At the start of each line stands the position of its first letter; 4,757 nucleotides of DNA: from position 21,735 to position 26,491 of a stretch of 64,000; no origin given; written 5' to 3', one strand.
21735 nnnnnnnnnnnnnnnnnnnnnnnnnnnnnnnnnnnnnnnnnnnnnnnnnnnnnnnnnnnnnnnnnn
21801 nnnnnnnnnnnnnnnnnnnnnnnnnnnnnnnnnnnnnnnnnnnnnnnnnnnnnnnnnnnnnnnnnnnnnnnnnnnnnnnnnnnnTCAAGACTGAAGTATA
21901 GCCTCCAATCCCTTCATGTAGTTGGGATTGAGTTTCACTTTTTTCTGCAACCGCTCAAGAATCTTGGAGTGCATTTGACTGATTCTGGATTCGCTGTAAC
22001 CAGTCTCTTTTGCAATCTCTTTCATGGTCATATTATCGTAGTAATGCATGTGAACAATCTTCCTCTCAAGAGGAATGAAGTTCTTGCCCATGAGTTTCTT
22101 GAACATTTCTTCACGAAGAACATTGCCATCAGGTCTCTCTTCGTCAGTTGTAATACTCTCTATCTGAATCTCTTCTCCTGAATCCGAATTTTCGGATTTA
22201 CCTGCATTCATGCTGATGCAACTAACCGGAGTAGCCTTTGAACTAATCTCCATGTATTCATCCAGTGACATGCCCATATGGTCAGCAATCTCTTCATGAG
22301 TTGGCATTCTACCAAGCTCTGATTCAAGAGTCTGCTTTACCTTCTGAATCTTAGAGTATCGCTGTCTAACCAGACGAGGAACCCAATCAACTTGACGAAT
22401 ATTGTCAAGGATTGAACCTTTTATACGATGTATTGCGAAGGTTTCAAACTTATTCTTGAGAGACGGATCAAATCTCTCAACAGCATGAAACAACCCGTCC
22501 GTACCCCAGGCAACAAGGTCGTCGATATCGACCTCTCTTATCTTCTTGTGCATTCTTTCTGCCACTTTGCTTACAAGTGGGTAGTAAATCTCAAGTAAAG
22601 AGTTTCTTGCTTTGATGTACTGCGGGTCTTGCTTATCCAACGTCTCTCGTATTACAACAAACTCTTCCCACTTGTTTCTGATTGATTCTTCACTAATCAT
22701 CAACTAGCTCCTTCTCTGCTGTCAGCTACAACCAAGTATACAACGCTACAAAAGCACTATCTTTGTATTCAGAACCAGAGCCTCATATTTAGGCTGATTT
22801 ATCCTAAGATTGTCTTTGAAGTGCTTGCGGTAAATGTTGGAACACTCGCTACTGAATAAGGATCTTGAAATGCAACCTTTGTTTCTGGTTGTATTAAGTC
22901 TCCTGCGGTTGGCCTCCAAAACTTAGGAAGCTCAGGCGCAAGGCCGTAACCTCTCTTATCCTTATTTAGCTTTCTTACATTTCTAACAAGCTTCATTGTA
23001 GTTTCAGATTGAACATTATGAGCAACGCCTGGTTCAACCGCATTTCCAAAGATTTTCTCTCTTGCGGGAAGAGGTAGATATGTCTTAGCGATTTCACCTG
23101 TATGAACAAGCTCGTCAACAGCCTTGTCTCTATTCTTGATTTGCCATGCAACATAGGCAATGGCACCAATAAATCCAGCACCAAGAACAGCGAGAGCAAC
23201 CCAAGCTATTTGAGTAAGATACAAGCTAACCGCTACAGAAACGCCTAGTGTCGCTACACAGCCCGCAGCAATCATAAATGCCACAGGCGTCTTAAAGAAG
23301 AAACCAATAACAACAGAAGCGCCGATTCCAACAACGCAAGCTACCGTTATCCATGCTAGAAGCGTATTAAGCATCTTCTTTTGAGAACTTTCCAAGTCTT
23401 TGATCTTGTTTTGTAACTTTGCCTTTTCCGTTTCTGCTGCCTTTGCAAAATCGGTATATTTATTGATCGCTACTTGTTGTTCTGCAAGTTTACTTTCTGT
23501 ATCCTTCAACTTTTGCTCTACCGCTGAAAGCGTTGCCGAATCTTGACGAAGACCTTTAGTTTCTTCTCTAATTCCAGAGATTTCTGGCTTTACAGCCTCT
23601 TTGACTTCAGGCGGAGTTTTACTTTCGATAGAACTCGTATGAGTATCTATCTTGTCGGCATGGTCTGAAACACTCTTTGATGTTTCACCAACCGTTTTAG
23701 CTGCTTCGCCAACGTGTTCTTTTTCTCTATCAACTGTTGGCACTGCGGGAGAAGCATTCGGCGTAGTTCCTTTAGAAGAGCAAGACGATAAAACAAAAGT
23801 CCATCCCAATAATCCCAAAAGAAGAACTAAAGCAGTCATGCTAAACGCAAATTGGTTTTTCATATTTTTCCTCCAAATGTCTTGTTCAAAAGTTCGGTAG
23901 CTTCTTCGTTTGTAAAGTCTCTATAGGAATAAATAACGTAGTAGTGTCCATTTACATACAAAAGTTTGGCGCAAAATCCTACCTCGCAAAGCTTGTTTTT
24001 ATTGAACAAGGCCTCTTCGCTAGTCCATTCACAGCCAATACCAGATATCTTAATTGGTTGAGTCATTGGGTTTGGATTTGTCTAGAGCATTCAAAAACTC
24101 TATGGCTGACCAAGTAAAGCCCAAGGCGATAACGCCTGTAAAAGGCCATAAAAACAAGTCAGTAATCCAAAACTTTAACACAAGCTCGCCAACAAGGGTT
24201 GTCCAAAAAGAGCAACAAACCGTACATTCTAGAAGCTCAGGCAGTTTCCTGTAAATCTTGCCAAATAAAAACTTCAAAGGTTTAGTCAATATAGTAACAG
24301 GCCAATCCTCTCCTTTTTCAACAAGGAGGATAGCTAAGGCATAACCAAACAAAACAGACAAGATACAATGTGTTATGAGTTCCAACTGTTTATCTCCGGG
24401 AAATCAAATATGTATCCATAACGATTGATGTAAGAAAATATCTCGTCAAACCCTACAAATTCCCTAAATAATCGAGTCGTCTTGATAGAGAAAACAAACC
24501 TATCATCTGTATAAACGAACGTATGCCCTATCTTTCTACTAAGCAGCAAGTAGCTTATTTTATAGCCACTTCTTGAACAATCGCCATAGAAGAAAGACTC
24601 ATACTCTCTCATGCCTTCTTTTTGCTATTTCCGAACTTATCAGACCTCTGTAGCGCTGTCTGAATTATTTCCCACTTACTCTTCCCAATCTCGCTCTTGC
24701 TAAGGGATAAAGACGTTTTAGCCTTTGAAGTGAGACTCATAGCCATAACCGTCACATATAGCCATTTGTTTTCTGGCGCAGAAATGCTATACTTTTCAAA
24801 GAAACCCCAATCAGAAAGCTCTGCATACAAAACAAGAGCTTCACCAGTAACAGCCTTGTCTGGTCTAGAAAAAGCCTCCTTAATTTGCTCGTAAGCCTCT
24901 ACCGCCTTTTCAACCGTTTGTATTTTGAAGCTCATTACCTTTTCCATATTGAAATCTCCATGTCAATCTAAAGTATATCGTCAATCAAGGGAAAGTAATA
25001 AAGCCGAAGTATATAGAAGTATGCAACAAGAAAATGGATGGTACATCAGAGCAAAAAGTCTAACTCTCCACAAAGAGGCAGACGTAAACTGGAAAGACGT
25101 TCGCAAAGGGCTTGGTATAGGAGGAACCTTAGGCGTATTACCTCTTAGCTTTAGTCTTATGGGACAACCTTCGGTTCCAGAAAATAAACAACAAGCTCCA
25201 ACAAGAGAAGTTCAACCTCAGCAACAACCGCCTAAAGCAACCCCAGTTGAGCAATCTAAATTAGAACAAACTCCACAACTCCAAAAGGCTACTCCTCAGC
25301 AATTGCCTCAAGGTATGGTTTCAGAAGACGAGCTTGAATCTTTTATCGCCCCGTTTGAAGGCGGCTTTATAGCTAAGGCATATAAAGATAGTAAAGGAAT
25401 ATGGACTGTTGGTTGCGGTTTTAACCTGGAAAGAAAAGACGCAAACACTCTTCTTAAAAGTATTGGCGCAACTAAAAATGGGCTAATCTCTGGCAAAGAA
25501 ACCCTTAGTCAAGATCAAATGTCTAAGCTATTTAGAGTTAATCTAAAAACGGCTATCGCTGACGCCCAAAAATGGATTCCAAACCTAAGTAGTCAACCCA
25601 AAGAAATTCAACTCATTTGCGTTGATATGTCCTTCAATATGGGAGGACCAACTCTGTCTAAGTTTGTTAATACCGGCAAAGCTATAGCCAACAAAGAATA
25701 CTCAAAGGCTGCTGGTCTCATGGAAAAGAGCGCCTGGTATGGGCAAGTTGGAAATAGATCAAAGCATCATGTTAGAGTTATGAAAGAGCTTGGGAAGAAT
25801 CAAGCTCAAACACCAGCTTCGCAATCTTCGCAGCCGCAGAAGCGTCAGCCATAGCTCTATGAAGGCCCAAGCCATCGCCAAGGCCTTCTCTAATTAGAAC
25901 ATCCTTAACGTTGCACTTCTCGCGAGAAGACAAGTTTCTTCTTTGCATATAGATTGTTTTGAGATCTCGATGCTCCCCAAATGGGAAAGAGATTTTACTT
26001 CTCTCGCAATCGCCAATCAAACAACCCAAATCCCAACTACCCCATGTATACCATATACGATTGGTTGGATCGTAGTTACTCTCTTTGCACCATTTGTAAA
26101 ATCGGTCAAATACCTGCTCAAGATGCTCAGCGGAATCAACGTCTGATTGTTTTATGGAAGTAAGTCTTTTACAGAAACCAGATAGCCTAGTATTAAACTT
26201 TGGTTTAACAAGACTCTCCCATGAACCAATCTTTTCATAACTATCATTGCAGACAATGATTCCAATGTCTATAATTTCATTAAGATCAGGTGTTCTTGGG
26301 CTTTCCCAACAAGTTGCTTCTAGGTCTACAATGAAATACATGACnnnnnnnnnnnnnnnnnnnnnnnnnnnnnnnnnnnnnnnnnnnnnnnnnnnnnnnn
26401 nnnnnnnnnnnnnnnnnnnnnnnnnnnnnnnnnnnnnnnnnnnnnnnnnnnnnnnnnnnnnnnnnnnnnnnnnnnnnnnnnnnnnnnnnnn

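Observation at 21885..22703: Phage-encoded FliA (sigma-28) homolog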

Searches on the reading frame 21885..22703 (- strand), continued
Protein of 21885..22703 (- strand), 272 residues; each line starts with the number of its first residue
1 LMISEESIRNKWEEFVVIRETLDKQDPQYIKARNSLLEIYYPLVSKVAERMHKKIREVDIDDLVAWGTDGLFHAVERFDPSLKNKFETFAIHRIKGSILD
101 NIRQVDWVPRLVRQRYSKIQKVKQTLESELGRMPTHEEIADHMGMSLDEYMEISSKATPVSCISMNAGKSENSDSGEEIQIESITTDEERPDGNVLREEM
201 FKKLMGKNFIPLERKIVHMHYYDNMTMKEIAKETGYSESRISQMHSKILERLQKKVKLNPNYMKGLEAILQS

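Call 89: fold_search(model_id=the predicted structure, library=pdb)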
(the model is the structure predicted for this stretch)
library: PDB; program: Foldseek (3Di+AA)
matches with E <= 10: 374; with E <= 0.001: 172
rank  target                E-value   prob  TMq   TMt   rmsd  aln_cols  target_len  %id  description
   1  9a7s_A                4.9e-12  1.00  0.35  0.37  17.8       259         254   30  Integrative model of RPSD-RPOB by crosslinking MS and deep learning (released 2024-09-18)
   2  9a50_A                1.4e-09  1.00  0.36  0.37  18.3       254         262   26  Integrative model of RPSB-RPOC by crosslinking MS and deep learning (released 2024-09-18)
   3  9a58_A                1.4e-09  1.00  0.36  0.28  16.5       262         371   24  Integrative model of SIGA-RPOC by crosslinking MS and deep learning (released 2024-09-18)
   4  8x6g_H                3.6e-09  1.00  0.35  0.38  15.6       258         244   23  Cryo-EM structure of Staphylococcus aureus sigB-dependent RNAP-promoter open complex (released 2024-06-05)
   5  6pfv_G                5.0e-09  1.00  0.36  0.43  17.1       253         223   29  Structure of S. venezuelae RisG-WhiG-c-di-GMP complex: orthorhombic crystal form (released 2019-11-13)
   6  6dcf_F                5.8e-09  1.00  0.32  0.30  15.4       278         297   23  Crystal structure of a Mycobacterium smegmatis transcription initiation complex with Rifampicin-resistant RNA polymera (released 2018-09-05)
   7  5ipl_F                7.4e-09  1.00  0.36  0.36  16.1       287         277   20  SigmaS-transcription initiation complex with 4-nt nascent RNA (released 2016-03-30)
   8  4g7h_F                7.8e-09  1.00  0.33  0.27  15.8       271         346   25  Crystal structure of Thermus thermophilus transcription initiation complex (released 2012-10-31)
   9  5tw1_F                7.8e-09  1.00  0.32  0.29  16.3       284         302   23  Crystal structure of a Mycobacterium smegmatis transcription initiation complex with RbpA (released 2017-01-18)
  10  6lts_F                7.8e-09  1.00  0.32  0.27  16.1       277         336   25  Crystal structure of Thermus thermophilus transcription initiation complex comprising a truncated sigma finger (released 2020-03-11)
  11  8r3m_F                8.2e-09  1.00  0.33  0.30  15.6       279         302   23  Mycobacterium smegnatis RNA polymerase transcription initiation complex with SigmaA, RbpA, HelD N-terminal, CO and PCh (released 2024-10-02)
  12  8qti_F                8.2e-09  1.00  0.32  0.27  16.6       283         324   23  Mycobacterium smegnatis RNAP open promoter complex with SigmaA and RbpA (released 2024-10-02)
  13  6pfv_A                9.0e-09  1.00  0.36  0.44  17.4       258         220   29  Structure of S. venezuelae RisG-WhiG-c-di-GMP complex: orthorhombic crystal form (released 2019-11-13)
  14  7p5x_AF               9.0e-09  1.00  0.31  0.27  16.1       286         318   24  Mycobacterial RNAP with transcriptional activator PafBC (released 2021-12-22)
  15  5vi8_F                9.5e-09  1.00  0.32  0.28  16.3       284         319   23  Structure of a mycobacterium smegmatis transcription initiation complex with an upstream-fork promoter fragment (released 2017-04-26)
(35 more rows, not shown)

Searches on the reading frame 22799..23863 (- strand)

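Call 18: search_protein_families(library=pfam, proteins=[window:22799-23863:-], max_evalue=0.001)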
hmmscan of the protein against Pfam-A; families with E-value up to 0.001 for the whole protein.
window:22799-23863:- (354 aa): 1 family
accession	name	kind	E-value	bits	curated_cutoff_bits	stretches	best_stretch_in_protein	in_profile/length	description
PF20990.2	DUF2207_C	-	0.00024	21.3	33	1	108-240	90-185/247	Predicted membrane protein (DUF2207) C-terminal domain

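Call 90: search_protein_families(library=phrogs, proteins=[window:22799-23863:-], max_evalue=0.00001)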
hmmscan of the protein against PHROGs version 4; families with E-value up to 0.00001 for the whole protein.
window:22799-23863:- (354 aa): 0 families

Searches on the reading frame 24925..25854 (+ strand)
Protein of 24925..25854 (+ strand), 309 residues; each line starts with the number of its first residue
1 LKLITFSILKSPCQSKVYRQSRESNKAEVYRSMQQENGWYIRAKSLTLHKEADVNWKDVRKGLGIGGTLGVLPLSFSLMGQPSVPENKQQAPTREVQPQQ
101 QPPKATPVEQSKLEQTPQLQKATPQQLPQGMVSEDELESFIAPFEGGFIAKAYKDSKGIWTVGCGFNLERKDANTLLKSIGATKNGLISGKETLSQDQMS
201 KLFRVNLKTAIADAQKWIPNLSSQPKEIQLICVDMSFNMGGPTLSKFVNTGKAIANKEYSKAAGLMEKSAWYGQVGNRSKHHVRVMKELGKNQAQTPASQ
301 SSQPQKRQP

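Call 18: search_protein_families(library=pfam, proteins=[window:24925-25854:+], max_evalue=0.001)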
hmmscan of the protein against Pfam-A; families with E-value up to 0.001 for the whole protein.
window:24925-25854:+ (309 aa): 1 family
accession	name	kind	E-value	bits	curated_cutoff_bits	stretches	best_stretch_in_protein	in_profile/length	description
PF00959.24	Phage_lysozyme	-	8.6e-06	26.5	22.3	1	146-266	4-104/125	Phage lysozyme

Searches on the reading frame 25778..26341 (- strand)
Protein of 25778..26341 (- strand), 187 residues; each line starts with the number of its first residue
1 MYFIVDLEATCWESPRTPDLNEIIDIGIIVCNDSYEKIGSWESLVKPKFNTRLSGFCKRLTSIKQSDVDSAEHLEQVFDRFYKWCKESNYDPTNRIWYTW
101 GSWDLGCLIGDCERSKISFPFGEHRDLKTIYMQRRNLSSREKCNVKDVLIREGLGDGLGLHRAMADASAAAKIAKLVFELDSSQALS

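Call 78: search_protein_families(library=pfam, proteins=[window:25778-26341:-], max_evalue=0.001)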
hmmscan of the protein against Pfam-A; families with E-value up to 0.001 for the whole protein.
window:25778-26341:- (187 aa): 2 families
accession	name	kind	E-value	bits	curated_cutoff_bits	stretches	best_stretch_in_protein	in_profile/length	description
PF00929.31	RNase_T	-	4.1e-15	57.1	24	1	4-173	2-163/164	Exonuclease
PF16473.11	Rv2179c-like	-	1.9e-06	28.2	27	1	69-176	75-175/177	3'-5' exoribonuclease Rv2179c-like domain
